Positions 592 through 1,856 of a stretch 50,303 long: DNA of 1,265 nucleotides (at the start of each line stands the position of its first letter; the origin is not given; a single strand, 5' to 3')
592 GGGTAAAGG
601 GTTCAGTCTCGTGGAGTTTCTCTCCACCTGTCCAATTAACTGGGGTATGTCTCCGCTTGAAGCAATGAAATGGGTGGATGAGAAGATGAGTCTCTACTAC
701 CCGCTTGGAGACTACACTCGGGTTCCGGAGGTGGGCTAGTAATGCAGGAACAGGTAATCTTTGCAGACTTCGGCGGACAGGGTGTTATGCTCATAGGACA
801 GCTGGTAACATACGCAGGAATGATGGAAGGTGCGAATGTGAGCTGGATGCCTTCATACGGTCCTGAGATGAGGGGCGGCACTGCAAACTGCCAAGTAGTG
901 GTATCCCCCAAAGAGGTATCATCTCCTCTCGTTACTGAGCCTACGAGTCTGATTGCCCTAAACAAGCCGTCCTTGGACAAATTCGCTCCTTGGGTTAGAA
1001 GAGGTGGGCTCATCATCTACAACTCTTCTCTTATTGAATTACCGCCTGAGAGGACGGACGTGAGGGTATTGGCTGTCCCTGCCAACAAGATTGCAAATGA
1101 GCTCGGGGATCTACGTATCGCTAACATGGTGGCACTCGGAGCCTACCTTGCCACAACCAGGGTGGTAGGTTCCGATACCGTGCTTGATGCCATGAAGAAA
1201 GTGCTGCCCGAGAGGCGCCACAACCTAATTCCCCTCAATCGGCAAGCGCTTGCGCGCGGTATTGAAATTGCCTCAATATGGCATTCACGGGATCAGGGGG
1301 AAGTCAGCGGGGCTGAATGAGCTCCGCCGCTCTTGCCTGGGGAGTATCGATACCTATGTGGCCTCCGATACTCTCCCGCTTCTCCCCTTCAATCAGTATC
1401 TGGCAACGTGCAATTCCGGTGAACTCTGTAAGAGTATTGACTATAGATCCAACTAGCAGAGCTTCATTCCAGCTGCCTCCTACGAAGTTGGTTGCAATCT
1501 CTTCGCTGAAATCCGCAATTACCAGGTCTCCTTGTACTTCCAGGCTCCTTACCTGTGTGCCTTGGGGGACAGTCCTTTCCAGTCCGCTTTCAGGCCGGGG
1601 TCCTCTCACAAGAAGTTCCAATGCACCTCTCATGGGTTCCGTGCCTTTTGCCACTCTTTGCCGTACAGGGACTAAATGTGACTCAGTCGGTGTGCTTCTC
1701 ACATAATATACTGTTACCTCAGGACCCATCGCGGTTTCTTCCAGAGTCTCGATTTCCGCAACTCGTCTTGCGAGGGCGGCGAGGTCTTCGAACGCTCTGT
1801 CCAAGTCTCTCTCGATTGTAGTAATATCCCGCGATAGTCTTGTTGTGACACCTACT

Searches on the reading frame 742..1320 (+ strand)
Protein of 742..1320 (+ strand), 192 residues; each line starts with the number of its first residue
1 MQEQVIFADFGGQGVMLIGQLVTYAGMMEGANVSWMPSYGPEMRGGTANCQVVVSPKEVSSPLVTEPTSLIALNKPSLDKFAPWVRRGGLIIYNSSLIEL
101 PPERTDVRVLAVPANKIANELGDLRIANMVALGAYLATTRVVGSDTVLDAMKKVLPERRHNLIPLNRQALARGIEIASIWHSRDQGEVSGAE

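Call 75: find_encoding_contigs(protein=window:742-1320:+, flank=10000, max_places=2)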
Protein window:742-1320:+ (192 aa): no gene with exactly this product is on record in the collection.

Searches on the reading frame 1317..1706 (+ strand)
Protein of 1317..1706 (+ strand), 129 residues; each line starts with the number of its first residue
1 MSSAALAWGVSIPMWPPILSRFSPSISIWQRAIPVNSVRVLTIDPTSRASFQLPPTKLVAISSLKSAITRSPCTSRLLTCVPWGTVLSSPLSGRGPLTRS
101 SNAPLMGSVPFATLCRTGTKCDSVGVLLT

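Call 77: find_encoding_contigs(protein=window:1317-1706:+, flank=10000, max_places=2)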
Protein window:1317-1706:+ (129 aa): no gene with exactly this product is on record in the collection.
